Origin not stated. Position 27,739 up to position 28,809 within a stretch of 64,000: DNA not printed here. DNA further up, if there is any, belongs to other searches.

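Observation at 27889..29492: Overlapping HD-hydrolase / RelA-SpoT synthetase gene pair: an alarmone (SAH/SAS) module, possibly a toxSAS-antitoxin system, in an archaeon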

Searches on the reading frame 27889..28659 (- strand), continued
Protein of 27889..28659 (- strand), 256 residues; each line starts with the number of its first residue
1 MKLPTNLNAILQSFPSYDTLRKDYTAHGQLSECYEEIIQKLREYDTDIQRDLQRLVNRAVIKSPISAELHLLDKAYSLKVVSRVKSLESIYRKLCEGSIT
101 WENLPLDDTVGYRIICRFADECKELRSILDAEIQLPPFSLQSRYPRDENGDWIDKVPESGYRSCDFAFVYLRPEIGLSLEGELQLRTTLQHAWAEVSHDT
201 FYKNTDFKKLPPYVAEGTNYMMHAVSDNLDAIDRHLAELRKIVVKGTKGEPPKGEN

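Call 27: find_related_loci(query=A2, collection=genome_contigs, flank=5000)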
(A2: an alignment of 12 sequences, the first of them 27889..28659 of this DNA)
Query A2 (256 aa) in genome_contigs; peptide patterns used: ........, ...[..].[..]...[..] (x = any residue, [..] = any of these).
54 stretches matched a pattern; 5 encode a relative of the query (tblastn E <= 1e-3); 5 distinct loci.
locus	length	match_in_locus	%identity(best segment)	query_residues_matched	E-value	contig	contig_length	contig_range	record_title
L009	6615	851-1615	74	1-256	1e-134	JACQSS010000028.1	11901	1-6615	MAG: Candidatus Woesearchaeota archaeon isolate NC_groundwater_1391_Ag_S-0.2um_48_40 S_p2_S4_coassembly_k141_1895336, wh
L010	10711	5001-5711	56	5-241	9e-88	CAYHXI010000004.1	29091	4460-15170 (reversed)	MAG TPA_asm: uncultured Methanosarcinales archaeon isolate ERP119705_co15_591 genome assembly, contig: NODE_1323_length_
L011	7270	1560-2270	52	7-243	1e-79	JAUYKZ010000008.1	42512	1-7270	MAG: archaeon isolate C24_metabat.bin.228 C24_k141_27868, whole genome shotgun sequence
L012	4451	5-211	62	179-247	1e-23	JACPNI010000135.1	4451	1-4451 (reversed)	MAG: Candidatus Woesearchaeota archaeon isolate NC_groundwater_571_Ag_S-0.1um_33_7 S35_SO-1_scaffold_602777, whole genom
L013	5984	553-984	26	65-203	3e-10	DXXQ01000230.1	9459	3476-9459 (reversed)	MAG TPA_asm: Clostridiales bacterium isolate HRGM_Genome_3770 HRGM_Genome_3770_230, whole genome shotgun sequence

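Call 40: search_protein_representatives(alignment_id=A3)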
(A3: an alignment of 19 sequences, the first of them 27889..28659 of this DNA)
Query: 19 sequences, 249 profile positions. Proteins with E-value up to 0.001 (for the whole library): 4537; up to 1e-10: 198; up to 1e-30: 2. The best 150 are listed.
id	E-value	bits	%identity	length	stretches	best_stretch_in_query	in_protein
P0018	6.5e-124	428.6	-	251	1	2-246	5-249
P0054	1.1e-83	296.9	-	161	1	86-243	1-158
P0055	3.8e-26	108.4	-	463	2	77-216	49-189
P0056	2.2e-22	96.1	-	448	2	77-227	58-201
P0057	8.0e-21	91.0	-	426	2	73-241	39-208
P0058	1.7e-19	86.7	-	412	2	61-224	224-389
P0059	9.0e-19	84.3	-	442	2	79-235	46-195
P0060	1.8e-18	83.3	-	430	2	74-235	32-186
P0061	4.2e-18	82.1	-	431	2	62-218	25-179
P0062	1.1e-17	80.7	-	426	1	50-243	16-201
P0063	1.1e-17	80.7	-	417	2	79-243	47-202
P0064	2.2e-17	79.7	-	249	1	74-240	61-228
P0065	6.8e-17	78.1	-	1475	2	75-244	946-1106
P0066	1.6e-16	76.9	-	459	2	73-236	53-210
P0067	2.2e-16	76.4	-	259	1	67-236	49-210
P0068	3.4e-16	75.8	-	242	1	68-237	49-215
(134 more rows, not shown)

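Call 41: search_protein_families(library=pfam, proteins=[P0055, P0056, P0057, P0058, P0059, P0062, P0064, P0065, P0067, P0068], max_evalue=0.001)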
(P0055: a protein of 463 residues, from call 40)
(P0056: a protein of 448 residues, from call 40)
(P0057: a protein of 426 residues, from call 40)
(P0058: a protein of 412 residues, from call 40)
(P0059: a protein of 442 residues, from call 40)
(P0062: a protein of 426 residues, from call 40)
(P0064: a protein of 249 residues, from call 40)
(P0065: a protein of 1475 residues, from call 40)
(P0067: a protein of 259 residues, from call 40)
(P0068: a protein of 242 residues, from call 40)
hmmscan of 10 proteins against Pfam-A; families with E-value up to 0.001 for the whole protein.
P0055 (463 aa): 1 family
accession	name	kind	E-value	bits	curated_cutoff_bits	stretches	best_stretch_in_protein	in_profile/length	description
PF04607.23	RelA_SpoT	-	4.5e-46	156.2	27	2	53-175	1-109/113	Region found in RelA / SpoT proteins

P0056 (448 aa): 1 family
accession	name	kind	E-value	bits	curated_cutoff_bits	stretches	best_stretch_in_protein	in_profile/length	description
PF04607.23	RelA_SpoT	-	2.4e-55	186.1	27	2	63-182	2-112/113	Region found in RelA / SpoT proteins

P0057 (426 aa): 1 family
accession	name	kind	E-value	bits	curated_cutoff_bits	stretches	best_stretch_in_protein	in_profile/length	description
PF04607.23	RelA_SpoT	-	6.8e-55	184.6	27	2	47-171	1-111/113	Region found in RelA / SpoT proteins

P0058 (412 aa): 1 family
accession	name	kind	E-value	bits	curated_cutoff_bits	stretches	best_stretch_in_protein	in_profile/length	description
PF04607.23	RelA_SpoT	-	6.6e-43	146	27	2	35-155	1-111/113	Region found in RelA / SpoT proteins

P0059 (442 aa): 1 family
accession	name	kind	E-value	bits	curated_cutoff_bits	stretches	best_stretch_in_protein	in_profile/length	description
PF04607.23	RelA_SpoT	-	1.5e-57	193.2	27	2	48-166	1-109/113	Region found in RelA / SpoT proteins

P0062 (426 aa): 1 family
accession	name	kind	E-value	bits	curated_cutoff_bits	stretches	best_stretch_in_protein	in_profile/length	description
PF04607.23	RelA_SpoT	-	1.3e-21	77.4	27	1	49-161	1-103/113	Region found in RelA / SpoT proteins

P0064 (249 aa): 1 family
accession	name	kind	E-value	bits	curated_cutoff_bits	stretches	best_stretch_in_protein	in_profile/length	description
PF04607.23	RelA_SpoT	-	1.4e-12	48.3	27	1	70-191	3-110/113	Region found in RelA / SpoT proteins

P0065 (1475 aa): 4 families
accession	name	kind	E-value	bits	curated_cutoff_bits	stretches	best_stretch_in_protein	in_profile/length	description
PF04607.23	RelA_SpoT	-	3.3e-35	121.2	27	2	953-1070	2-109/113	Region found in RelA / SpoT proteins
PF13676.11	TIR_2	-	1e-17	65.2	28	1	249-356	1-111/122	TIR domain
PF01582.25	TIR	-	6.2e-07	29.8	21.3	1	249-337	4-94/179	TIR domain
PF08937.16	ThsB_TIR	-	2.6e-05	25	21.2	1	250-335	1-91/100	Thoeris protein ThsB, TIR-like domain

P0067 (259 aa): 1 family
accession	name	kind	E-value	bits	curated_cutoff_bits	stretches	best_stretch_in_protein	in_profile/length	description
PF04607.23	RelA_SpoT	-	1.3e-17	64.5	27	1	68-184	2-111/113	Region found in RelA / SpoT proteins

P0068 (242 aa): 1 family
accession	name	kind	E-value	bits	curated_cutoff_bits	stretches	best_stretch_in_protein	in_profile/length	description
PF04607.23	RelA_SpoT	-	1.9e-17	64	27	1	62-182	2-111/113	Region found in RelA / SpoT proteins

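Call 58: find_related_loci(query=A3, collection=metagenome_contigs, flank=4000)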
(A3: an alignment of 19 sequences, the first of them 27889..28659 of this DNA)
Query A3 (256 aa) in metagenome_contigs; peptide patterns used: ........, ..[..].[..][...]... (x = any residue, [..] = any of these).
35 stretches matched a pattern; 7 encode a relative of the query (tblastn E <= 1e-3); 7 distinct loci.
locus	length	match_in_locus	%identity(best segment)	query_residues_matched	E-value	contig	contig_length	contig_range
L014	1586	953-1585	69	2-212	4e-108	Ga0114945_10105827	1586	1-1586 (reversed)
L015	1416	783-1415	69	2-212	9e-109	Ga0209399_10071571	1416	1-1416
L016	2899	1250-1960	51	7-243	4e-80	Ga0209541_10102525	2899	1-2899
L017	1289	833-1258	50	7-153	9e-45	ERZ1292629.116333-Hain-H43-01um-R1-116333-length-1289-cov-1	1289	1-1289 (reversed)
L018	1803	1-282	57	152-245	2e-32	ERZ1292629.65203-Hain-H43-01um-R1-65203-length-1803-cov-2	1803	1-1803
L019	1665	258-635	36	83-204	9e-12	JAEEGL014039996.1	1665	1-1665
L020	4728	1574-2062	30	83-247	2e-10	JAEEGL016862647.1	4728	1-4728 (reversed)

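Call 59: search_protein_families(library=pfam, proteins=[L010:3714-4160:-, L010:4289-4990:+, L010:4980-5744:+, L010:2855-3643:+, L010:5866-6312:-, L010:6309-7172:-, L002:6207-8267:+, L010:410-2197:+], max_evalue=0.01)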
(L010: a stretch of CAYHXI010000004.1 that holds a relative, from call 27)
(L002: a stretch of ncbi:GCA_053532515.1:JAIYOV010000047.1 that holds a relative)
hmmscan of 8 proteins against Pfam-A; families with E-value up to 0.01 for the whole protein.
L010:3714-4160:- (148 aa): 1 family
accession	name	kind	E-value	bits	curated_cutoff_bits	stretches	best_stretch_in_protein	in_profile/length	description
PF23477.1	zf_Tbcl_2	-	5.3e-16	58.5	27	1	45-78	2-35/37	Probable treble clef zinc finger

L010:4289-4990:+ (233 aa): 2 families
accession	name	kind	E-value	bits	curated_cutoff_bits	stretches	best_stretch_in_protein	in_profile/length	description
PF13328.12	HD_4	-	0.0009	19.4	27.2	1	36-117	1-72/156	HD domain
PF01966.28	HD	-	0.0032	18.2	22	0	61-119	3-85/116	HD domain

L010:4980-5744:+ (254 aa): 1 family
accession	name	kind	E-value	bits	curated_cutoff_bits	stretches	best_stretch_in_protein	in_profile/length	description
PF04607.23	RelA_SpoT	-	1.3e-14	54.9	27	1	85-208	1-111/113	Region found in RelA / SpoT proteins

L010:2855-3643:+ (262 aa): 2 families
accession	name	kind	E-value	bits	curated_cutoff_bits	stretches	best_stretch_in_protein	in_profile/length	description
PF09648.15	YycI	-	0.0003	20.9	29.7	1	102-183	82-162/232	YycI protein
PF07504.19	FTP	-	0.00031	21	21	1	142-170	20-48/51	Fungalysin/Thermolysin Propeptide Motif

L010:5866-6312:- (148 aa): 0 families

L010:6309-7172:- (287 aa): 1 family
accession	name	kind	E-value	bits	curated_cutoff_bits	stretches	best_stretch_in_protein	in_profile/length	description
PF01978.25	TrmB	-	1.3e-06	28.6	25.6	1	6-63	6-63/68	Sugar-specific transcriptional regulator TrmB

L002:6207-8267:+ (686 aa): 2 families
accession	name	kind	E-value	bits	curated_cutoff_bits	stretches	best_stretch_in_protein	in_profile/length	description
PF01551.29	Peptidase_M23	-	3.7e-05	24.3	28.7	1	543-607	13-76/96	Peptidase family M23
PF22612.2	GH113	-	0.00047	20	27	1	284-443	113-255/289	Glycoside Hydrolase Family 113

L010:410-2197:+ (595 aa): 4 families
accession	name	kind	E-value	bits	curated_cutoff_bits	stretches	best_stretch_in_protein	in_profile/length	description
PF13519.12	VWA_2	-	4.1e-11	43.9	27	1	186-320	1-106/107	von Willebrand factor type A domain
PF00092.34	VWA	-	2.3e-09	38.2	23.8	1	185-381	1-169/174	von Willebrand factor type A domain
PF13768.12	VWA_3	-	1.4e-06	28.9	27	1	225-366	15-148/155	von Willebrand factor type A domain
PF10138.15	vWA-TerF-like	-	0.00055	20.6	29.4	0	187-354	5-144/200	vWA found in TerF C terminus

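Call 61: predict_structure(alignment_id=A3)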
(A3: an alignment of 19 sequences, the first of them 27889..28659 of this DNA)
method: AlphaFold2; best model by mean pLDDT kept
length: 256 residues; sequences in the alignment: 19
mean_pLDDT: 87.1   pTM: 0.82
mean pLDDT of the five models: 87.1, 85.9, 81.3, 77.9, 71.3
residues with pLDDT >= 90: 116; 70-90: 124; 50-70: 9; < 50: 7
segments of 3 or more residues with pLDDT < 50: 251-256
pLDDT, mean of each block of 10 residues (from residue 1): 71 88 90 88 88 96 92 91 88 88 84 94 95 94 89 84 91 89 93 81 74 88 91 95 81 46
secondary structure, 60 per line:
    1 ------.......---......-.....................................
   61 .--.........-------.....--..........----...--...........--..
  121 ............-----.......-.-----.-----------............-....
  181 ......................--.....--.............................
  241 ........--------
elements in order: H7-13 H17-22 H24-61 H64-72 E80-84 H87-96 H106-109 E110-116 H119-132 E138-144 E164-172 E177-187 H188-202 H205-209 H212-248

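Call 65: fold_search(model_id=the predicted structure, library=pdb)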
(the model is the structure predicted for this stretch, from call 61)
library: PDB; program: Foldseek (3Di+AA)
matches with E <= 10: 815; with E <= 0.001: 58
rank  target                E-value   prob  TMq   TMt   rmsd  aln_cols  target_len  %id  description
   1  5ded_E                1.7e-09  1.00  0.49  0.64   7.5       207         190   23  Crystal structure of the small alarmone synthethase 1 from Bacillus subtilis bound to its product pppGpp (released 2015-10-28)
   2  5ded_G                2.0e-09  1.00  0.56  0.73   4.3       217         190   21  Crystal structure of the small alarmone synthethase 1 from Bacillus subtilis bound to its product pppGpp (released 2015-10-28)
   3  5dec_D                2.1e-09  1.00  0.49  0.63   7.4       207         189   23  Crystal structure of the small alarmone synthetase 1 from Bacillus subtilis (released 2015-10-28)
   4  5ded_C                2.3e-09  1.00  0.56  0.71   4.1       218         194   23  Crystal structure of the small alarmone synthethase 1 from Bacillus subtilis bound to its product pppGpp (released 2015-10-28)
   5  5dec_B                2.3e-09  1.00  0.49  0.63   7.7       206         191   24  Crystal structure of the small alarmone synthetase 1 from Bacillus subtilis (released 2015-10-28)
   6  5ded_A                2.9e-09  1.00  0.58  0.74   4.0       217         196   22  Crystal structure of the small alarmone synthethase 1 from Bacillus subtilis bound to its product pppGpp (released 2015-10-28)
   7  5dec_A                2.9e-09  1.00  0.48  0.62   7.7       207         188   22  Crystal structure of the small alarmone synthetase 1 from Bacillus subtilis (released 2015-10-28)
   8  2be3_A                3.5e-09  1.00  0.49  0.60   7.3       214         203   22  Structure of a GTP Pyrophosphokinase Family Protein from Streptococcus pneumoniae (released 2005-12-06)
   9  6ewz_A                7.5e-09  1.00  0.51  0.62   5.8       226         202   18  Crystal structure of RelP (SAS2) from Staphylococcus aureus bound to AMPCPP and GTP in the pre-catalytic state (released 2018-01-24)
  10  5ded_F                8.0e-09  1.00  0.55  0.71   4.4       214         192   22  Crystal structure of the small alarmone synthethase 1 from Bacillus subtilis bound to its product pppGpp (released 2015-10-28)
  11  5ded_H                8.0e-09  1.00  0.52  0.65   5.6       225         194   22  Crystal structure of the small alarmone synthethase 1 from Bacillus subtilis bound to its product pppGpp (released 2015-10-28)
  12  5ded_B                1.0e-08  1.00  0.55  0.71   4.6       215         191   22  Crystal structure of the small alarmone synthethase 1 from Bacillus subtilis bound to its product pppGpp (released 2015-10-28)
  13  5ded_D                1.2e-08  1.00  0.55  0.72   4.1       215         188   22  Crystal structure of the small alarmone synthethase 1 from Bacillus subtilis bound to its product pppGpp (released 2015-10-28)
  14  6ewz_B                1.6e-08  1.00  0.48  0.60   7.1       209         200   22  Crystal structure of RelP (SAS2) from Staphylococcus aureus bound to AMPCPP and GTP in the pre-catalytic state (released 2018-01-24)
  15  6ex0_B                1.7e-08  1.00  0.48  0.61   7.2       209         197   21  Crystal structure of RelP (SAS2) from Staphylococcus aureus bound to pppGpp in the post-catalytic state (released 2018-01-24)
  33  5dec_C                1.4e-06  1.00  0.43  0.57   7.9       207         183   18  Crystal structure of the small alarmone synthetase 1 from Bacillus subtilis (released 2015-10-28)
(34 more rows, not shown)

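Call 69: list_cluster_members(proteins=[P0055, P0056, P0057, P0058, P0064, P0067, P0068, P0001, P0024, P0007])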
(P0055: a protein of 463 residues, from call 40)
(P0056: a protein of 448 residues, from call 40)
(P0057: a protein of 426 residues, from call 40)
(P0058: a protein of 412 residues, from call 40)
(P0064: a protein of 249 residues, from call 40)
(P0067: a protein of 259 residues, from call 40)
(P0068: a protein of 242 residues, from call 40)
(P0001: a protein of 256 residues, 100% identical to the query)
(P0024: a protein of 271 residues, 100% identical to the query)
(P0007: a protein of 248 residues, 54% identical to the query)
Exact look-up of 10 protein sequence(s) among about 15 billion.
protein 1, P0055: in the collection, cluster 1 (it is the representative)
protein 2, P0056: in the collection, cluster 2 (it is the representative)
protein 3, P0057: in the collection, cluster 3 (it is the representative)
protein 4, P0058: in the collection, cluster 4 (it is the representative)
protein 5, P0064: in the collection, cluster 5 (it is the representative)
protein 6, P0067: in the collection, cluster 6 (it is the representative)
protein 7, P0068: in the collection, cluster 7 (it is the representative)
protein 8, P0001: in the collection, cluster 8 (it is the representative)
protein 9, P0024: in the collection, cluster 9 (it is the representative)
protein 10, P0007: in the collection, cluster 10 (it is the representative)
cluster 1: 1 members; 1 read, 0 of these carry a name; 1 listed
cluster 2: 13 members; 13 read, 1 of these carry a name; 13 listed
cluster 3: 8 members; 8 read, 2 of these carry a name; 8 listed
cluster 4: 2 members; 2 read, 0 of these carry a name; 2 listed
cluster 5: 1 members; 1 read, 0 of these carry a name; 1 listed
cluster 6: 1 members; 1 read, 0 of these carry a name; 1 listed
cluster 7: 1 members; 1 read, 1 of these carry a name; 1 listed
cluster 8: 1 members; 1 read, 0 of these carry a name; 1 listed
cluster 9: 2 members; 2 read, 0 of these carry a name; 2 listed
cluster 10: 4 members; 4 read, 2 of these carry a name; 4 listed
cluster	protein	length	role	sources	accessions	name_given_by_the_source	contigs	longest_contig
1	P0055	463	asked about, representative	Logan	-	-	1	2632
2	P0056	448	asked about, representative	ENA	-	-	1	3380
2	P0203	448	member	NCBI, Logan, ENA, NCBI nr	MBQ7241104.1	MAG: hypothetical protein IJS56_06680 [Bacilli bacterium] | hypothetical protein [Bacilli bacterium]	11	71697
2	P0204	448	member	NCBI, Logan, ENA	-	-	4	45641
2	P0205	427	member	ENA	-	-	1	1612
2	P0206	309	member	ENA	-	-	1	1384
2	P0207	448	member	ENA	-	-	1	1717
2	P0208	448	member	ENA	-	-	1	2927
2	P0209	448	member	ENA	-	-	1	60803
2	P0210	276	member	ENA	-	-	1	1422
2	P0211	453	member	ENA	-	-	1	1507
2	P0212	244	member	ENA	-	-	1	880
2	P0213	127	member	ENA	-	-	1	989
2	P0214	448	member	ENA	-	-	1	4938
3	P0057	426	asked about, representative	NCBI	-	-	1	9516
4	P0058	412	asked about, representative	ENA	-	-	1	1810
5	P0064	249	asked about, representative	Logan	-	-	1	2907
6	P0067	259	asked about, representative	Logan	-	-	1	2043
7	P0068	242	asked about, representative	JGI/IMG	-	putative GTP pyrophosphokinase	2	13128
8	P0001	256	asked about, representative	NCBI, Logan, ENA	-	-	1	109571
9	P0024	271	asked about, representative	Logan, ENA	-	-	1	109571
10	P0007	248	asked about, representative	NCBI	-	-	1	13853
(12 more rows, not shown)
